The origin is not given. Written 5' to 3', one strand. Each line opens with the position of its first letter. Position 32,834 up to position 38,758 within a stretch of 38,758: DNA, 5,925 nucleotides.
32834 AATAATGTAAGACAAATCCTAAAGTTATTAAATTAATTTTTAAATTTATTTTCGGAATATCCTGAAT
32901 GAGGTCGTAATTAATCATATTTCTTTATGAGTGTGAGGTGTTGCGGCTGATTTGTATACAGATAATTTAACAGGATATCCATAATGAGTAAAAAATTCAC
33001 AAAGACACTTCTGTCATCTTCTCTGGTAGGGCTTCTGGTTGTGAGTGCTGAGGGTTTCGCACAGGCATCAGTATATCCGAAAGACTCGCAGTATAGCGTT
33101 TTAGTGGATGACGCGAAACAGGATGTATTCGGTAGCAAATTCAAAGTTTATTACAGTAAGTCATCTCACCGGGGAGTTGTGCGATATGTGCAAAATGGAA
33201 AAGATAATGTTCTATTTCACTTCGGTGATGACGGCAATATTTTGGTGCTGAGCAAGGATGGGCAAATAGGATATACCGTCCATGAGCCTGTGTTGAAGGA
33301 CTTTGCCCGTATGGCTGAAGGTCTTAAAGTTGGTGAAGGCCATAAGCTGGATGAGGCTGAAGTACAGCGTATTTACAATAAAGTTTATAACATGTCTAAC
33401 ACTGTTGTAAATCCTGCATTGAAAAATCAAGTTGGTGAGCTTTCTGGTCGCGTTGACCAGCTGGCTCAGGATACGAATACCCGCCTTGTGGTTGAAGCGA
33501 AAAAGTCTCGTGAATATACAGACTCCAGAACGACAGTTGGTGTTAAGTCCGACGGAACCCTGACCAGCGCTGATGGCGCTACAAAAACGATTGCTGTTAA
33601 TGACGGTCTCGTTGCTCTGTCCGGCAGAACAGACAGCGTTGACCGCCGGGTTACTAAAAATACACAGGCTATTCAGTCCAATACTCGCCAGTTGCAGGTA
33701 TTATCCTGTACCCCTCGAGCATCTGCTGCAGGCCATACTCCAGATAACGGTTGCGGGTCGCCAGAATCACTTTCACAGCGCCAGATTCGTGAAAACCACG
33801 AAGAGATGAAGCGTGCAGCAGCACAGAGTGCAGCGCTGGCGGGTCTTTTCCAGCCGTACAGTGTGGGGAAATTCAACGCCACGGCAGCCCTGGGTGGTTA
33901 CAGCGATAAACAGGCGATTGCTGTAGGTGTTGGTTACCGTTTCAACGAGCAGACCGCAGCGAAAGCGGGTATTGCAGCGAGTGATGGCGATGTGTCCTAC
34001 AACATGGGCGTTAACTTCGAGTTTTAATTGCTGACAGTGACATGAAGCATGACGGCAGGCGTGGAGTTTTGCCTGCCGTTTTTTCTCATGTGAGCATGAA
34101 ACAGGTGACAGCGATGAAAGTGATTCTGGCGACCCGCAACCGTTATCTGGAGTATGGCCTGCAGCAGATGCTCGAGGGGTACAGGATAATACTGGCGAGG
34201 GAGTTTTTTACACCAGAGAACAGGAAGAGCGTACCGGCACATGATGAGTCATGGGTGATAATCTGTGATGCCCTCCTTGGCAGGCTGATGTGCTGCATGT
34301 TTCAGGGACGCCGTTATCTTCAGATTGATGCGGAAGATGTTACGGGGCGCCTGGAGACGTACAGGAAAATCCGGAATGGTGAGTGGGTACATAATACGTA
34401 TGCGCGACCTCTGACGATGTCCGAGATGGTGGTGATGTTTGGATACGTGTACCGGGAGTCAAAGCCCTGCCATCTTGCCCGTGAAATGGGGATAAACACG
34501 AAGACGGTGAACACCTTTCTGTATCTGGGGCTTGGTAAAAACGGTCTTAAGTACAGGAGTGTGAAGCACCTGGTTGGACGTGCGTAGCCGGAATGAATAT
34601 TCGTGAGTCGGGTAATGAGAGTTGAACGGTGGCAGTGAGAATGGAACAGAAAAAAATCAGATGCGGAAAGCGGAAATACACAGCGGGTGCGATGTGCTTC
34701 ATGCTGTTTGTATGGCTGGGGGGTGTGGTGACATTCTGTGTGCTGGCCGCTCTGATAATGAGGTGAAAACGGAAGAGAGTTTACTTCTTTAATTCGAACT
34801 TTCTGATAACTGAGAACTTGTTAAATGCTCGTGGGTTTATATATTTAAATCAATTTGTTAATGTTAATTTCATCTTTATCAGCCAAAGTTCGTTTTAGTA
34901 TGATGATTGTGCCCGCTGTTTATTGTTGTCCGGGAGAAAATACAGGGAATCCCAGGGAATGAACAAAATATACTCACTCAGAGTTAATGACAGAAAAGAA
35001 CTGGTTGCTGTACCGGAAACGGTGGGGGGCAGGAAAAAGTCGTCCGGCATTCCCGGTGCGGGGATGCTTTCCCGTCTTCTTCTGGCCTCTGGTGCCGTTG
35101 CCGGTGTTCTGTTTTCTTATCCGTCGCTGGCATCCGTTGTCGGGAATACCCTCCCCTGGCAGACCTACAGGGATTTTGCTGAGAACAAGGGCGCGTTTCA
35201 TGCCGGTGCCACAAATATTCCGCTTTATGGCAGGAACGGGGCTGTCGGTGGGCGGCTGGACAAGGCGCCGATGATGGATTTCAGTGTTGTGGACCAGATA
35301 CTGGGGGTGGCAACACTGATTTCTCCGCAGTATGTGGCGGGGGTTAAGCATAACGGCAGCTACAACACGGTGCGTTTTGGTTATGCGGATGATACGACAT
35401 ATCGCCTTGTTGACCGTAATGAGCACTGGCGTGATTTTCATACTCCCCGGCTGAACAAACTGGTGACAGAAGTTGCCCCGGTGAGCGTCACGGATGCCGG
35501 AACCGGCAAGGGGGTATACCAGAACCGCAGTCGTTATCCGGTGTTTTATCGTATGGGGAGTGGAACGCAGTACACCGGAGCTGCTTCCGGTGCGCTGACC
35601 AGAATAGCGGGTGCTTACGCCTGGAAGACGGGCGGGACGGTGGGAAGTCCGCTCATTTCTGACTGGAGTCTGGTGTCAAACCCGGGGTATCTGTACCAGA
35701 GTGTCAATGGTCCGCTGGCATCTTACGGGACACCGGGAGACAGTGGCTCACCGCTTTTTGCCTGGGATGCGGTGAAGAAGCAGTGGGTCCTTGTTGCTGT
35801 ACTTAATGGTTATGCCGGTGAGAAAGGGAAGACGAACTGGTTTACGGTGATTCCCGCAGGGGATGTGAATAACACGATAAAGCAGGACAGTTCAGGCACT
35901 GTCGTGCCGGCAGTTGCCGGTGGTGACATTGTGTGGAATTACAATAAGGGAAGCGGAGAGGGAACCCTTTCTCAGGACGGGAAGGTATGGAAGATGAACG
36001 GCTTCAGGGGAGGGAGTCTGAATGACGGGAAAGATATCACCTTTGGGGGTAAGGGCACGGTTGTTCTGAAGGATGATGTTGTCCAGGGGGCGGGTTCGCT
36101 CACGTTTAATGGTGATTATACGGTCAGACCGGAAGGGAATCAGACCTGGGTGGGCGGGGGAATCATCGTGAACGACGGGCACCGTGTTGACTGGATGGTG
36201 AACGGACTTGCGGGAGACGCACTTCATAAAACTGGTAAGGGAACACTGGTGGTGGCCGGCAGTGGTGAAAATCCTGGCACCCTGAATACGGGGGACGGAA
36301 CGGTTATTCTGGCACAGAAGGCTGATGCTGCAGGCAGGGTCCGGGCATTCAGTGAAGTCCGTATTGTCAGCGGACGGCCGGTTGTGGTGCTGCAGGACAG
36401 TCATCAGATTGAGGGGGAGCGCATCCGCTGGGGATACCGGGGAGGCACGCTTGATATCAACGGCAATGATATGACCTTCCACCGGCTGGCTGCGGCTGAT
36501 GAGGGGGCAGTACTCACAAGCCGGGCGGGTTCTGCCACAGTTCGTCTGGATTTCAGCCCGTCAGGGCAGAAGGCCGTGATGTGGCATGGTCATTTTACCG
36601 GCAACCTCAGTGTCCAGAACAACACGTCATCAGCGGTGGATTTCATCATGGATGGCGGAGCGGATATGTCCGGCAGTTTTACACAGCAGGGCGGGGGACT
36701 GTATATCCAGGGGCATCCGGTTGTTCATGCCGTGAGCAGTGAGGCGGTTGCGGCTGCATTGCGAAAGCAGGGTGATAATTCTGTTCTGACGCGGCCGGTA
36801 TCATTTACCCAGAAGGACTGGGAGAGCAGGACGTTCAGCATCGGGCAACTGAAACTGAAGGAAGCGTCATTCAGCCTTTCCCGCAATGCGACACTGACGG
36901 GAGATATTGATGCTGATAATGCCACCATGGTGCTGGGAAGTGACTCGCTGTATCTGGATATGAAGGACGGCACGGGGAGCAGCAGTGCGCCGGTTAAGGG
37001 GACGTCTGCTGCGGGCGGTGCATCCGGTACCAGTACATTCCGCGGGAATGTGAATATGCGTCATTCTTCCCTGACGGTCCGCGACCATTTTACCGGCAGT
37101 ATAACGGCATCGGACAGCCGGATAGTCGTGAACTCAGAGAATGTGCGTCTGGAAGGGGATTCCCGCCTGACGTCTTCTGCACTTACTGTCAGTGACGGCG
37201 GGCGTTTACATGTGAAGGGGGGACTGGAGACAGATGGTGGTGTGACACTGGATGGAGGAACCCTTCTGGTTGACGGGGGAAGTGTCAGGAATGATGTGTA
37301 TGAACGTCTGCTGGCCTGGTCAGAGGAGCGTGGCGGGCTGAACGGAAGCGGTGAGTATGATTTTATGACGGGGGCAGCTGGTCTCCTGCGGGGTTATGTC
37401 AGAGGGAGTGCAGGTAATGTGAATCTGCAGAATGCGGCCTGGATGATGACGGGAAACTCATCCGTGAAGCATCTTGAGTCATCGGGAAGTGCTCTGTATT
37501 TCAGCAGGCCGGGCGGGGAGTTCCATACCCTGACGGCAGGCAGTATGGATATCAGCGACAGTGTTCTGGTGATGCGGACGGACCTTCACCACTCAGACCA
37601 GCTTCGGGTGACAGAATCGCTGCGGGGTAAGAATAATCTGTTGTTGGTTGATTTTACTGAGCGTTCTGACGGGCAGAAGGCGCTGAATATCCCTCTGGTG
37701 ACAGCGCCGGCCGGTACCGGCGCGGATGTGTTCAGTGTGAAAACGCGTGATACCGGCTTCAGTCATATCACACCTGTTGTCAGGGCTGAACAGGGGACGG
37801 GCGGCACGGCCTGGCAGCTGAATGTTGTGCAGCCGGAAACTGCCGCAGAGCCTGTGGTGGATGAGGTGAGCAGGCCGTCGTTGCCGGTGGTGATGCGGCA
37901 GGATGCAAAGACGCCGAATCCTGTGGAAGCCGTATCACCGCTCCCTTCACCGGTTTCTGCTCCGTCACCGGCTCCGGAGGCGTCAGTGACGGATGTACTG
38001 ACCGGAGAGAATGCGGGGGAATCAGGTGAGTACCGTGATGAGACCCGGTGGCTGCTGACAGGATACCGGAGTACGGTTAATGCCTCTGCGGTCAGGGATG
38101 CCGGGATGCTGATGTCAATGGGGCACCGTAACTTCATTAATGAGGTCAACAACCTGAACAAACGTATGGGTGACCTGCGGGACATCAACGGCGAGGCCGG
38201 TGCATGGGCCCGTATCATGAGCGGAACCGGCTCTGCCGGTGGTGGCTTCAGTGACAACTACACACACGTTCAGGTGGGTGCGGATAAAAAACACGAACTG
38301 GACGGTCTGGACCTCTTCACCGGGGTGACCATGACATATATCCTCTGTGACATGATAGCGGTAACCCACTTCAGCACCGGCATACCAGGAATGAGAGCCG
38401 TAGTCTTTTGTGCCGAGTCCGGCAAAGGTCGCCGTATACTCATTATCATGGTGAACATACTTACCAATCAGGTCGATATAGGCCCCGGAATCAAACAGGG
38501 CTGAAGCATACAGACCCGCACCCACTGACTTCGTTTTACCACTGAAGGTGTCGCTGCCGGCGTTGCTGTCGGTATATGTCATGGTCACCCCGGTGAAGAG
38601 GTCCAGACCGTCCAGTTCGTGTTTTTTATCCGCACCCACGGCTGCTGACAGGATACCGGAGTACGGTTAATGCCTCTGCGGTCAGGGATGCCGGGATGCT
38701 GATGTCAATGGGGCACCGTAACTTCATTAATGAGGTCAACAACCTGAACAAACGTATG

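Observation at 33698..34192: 78-bp perfect inverted duplication: the start of the regulator gene is copied in reverse into the eib-like stalk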

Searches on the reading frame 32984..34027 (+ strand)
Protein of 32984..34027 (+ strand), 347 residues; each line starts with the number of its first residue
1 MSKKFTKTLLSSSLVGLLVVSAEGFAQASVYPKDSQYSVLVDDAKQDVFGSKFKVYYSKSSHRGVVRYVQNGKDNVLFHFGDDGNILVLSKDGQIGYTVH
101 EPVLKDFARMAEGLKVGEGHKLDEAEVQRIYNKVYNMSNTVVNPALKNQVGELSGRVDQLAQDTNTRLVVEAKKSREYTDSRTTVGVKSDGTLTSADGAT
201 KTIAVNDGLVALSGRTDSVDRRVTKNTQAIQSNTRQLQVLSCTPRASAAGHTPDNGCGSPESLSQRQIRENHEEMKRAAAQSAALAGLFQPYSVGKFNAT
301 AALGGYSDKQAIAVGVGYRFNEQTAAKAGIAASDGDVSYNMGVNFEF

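Call 11: find_encoding_contigs(protein=window:32984-34027:+, flank=6000, max_places=10)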
Protein window:32984-34027:+ (347 aa): no gene with exactly this product is on record in the collection.

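Call 27: search_protein_families(library=pfam, max_evalue=0.1, proteins=[window:32984-34027:+])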
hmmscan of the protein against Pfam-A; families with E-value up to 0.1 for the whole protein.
window:32984-34027:+ (347 aa): 1 family
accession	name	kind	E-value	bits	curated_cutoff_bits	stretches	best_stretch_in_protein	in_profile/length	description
PF03895.21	YadA_anchor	-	1e-15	58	22.7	1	289-347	1-60/60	YadA-like membrane anchor domain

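Call 29: search_solved_structures(query=window:32984-34027:+, max_evalue=0.001, show_alignments=2)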
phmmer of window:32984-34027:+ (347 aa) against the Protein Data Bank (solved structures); distinct sequences matched with E-value up to 0.001: 3.
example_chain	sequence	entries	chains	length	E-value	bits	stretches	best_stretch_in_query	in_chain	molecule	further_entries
2lme_A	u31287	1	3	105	4e-18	69.1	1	274-346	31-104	Adhesin yadA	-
2xqh_A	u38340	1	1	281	7.7e-17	64.9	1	149-237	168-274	IMMUNOGLOBULIN-BINDING PROTEIN EIBD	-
9gh4_A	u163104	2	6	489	1.2e-06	31.4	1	267-334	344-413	Cell surface protein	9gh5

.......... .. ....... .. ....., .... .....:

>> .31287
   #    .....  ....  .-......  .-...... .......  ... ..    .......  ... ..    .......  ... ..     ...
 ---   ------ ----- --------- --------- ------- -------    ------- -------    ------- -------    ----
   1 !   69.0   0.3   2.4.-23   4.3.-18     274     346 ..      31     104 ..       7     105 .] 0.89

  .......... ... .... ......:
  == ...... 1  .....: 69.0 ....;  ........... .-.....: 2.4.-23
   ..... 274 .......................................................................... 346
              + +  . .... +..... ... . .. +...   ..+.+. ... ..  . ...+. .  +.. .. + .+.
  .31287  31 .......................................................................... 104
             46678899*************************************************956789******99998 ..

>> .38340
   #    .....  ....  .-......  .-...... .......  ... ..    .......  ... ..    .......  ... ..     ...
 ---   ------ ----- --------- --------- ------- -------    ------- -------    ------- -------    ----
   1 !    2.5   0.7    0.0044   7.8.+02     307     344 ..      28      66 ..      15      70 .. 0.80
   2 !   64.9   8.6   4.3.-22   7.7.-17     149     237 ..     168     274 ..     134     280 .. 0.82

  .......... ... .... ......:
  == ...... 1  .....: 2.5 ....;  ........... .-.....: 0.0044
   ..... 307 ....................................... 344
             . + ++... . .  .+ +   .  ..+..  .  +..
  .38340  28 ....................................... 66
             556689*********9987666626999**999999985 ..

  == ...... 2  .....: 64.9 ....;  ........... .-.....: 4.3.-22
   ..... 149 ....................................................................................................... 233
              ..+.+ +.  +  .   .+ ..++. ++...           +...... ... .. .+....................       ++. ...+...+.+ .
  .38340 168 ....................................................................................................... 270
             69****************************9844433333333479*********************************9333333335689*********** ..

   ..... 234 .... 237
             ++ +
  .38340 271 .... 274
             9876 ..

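Call 50: search_protein_families(library=phrogs, max_evalue=0.001, proteins=[window:32984-34027:+])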
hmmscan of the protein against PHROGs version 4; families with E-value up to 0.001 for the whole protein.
window:32984-34027:+ (347 aa): 6 families
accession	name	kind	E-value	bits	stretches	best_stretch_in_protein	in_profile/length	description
phrog_9547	-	unknown function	1.7e-114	384.4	3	264-347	330-413/413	-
phrog_10464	-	unknown function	5.9e-94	316.7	2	148-345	305-492/492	-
phrog_33417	-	unknown function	1.4e-88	295.9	1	1-144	1-146/161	-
phrog_8062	-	unknown function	8e-60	203.3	2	131-239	3-118/209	-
phrog_17426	-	tail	3.6e-11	43.9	1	218-347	375-492/492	adhesin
phrog_26246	-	tail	8.1e-08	32.8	1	265-347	246-329/329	tail protein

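Call 51: search_protein_families(library=ncbifam, max_evalue=0.01, proteins=[window:32984-34027:+])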
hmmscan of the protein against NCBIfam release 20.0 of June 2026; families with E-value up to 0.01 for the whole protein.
window:32984-34027:+ (347 aa): 1 family
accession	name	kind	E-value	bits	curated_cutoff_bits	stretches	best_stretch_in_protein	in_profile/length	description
NF033478.1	YadA_autotrans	exception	7.4e-19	68.1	750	1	276-347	387-459/459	trimeric autotransporter adhesin YadA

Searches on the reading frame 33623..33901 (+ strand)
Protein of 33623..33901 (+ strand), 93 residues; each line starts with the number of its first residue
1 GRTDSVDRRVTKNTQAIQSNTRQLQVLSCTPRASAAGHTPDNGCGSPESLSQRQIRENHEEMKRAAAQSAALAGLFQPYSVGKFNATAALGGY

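Call 40: find_homologous_proteins(query=window:33623-33901:+, max_evalue=0.001)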
Query seq(93 aa) (93 aa): 26 proteins with E <= 0.001 among 55 candidates.
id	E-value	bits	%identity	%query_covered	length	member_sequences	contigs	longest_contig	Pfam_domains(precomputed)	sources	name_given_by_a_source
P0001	3.0e-25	106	68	100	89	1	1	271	-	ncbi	ncbi:hypothetical protein ACV7KA_005181, partial [Escherichia coli]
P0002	1.6e-19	88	61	96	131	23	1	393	PF03895.22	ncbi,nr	ncbi:YadA C-terminal domain-containing protein, partial [Escherichia coli]|nr:YadA C-terminal domain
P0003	6.4e-17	79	100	45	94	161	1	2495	PF03895.22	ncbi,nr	ncbi:YadA-like family protein, partial [Escherichia coli]|nr:YadA-like family protein [Escherichia c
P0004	6.5e-17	79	52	100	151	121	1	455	PF03895.22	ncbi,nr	ncbi:YadA-like family protein, partial [Escherichia coli]|nr:YadA-like family protein [Escherichia c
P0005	1.1e-16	79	54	100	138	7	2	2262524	PF03895.22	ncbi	ncbi:hypothetical protein RW98_04372, partial [Escherichia coli]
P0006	1.3e-16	78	59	92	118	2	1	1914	PF03895.22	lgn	-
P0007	1.4e-16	78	55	95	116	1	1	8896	-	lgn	-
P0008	1.9e-16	78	54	100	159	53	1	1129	PF03895.22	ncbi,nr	ncbi:hypothetical protein EQJ85_005034, partial [Escherichia coli]|nr:hypothetical protein [Escheric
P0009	1.2e-15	75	95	45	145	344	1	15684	PF03895.22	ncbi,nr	ncbi:YadA-like family protein, partial [Escherichia coli]|nr:YadA-like family protein [Escherichia c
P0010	2.0e-15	75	93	45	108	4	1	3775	PF03895.22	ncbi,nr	ncbi:TPA: YadA-like family protein [Escherichia coli]|nr:YadA-like family protein [Escherichia coli]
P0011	7.3e-13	66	86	45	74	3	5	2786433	-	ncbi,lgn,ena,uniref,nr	ncbi:hypothetical protein G983_02225 [Escherichia coli UMEA 3656-1]|uniref:hypothetical protein n=1 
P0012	9.7e-13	66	48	94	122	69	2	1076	PF03895.22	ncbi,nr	ncbi:TPA: YadA C-terminal domain-containing protein, partial [Escherichia coli]|nr:YadA-like family 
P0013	1.3e-12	66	48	94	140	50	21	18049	PF03895.22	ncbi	ncbi:YadA C-terminal domain-containing protein, partial [Escherichia coli]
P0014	3.3e-12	64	66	80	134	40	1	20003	-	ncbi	ncbi:hypothetical protein WIS_04926, partial [Escherichia coli KTE129]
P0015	7.5e-12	63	81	45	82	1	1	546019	PF03895.22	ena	-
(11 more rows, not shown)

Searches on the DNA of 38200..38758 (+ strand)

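Call 31: search_dna_similar(query=window:38200-38758:+, collection=ecoli_genomes, mode=near, max_rows=12)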
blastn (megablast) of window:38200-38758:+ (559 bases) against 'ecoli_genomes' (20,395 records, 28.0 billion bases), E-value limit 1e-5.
Records with a match: 284; places in all: 612; records where one place covers at least 80% of the query: 0.
Genomes with a match: 258 of 5426; with a place that covers at least 80% of the query: 0. Places per genome that has any: lowest 1, median 2, highest 9. On chromosomes: 486 places; on plasmids: 126.
Best place of each record, by identity: >=99% 41; 95-99% 15; 90-95% 23; 80-90% 144; 60-80% 61.
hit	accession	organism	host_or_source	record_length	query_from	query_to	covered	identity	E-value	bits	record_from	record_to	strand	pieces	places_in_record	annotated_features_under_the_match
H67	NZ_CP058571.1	Escherichia coli strain EC2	Homo sapiens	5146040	141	440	54%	100.0%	1e-154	555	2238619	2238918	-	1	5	S6 family peptidase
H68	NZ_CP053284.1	Escherichia coli strain SCU-104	Homo sapiens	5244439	141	440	54%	100.0%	1e-154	555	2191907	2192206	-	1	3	S6 family peptidase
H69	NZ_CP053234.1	Escherichia coli strain SCU-106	Homo sapiens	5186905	141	440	54%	100.0%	1e-154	555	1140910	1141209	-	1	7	S6 family peptidase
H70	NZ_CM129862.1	Escherichia coli strain SW070917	wastewater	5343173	141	440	54%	100.0%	1e-154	555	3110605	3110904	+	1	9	S6 family peptidase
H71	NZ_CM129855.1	Escherichia coli strain SW071611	wastewater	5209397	141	440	54%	100.0%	1e-154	555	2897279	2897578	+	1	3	S6 family peptidase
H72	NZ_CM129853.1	Escherichia coli strain SW071619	wastewater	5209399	141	440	54%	100.0%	1e-154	555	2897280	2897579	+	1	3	S6 family peptidase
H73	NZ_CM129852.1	Escherichia coli strain SW07163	wastewater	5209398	141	440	54%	100.0%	1e-154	555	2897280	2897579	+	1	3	S6 family peptidase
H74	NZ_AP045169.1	Escherichia coli strain JNEC-KY173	Homo sapiens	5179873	141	440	54%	100.0%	1e-154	555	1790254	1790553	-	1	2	S6 family peptidase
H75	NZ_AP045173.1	Escherichia coli strain JNEC-KY177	Homo sapiens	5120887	141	440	54%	100.0%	1e-154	555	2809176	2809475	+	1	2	S6 family peptidase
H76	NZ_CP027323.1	Escherichia coli strain 2013C-3033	Homo sapiens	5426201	141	440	54%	99.7%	5e-153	549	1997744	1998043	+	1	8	S6 family peptidase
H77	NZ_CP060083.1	Escherichia coli strain G1/2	Homo sapiens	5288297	141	440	54%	99.7%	5e-153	549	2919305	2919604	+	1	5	autotransporter outer membrane beta-barrel domain-containing protein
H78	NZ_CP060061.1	Escherichia coli strain G6/7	Homo sapiens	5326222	141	440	54%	99.7%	5e-153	549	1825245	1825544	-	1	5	autotransporter outer membrane beta-barrel domain-containing protein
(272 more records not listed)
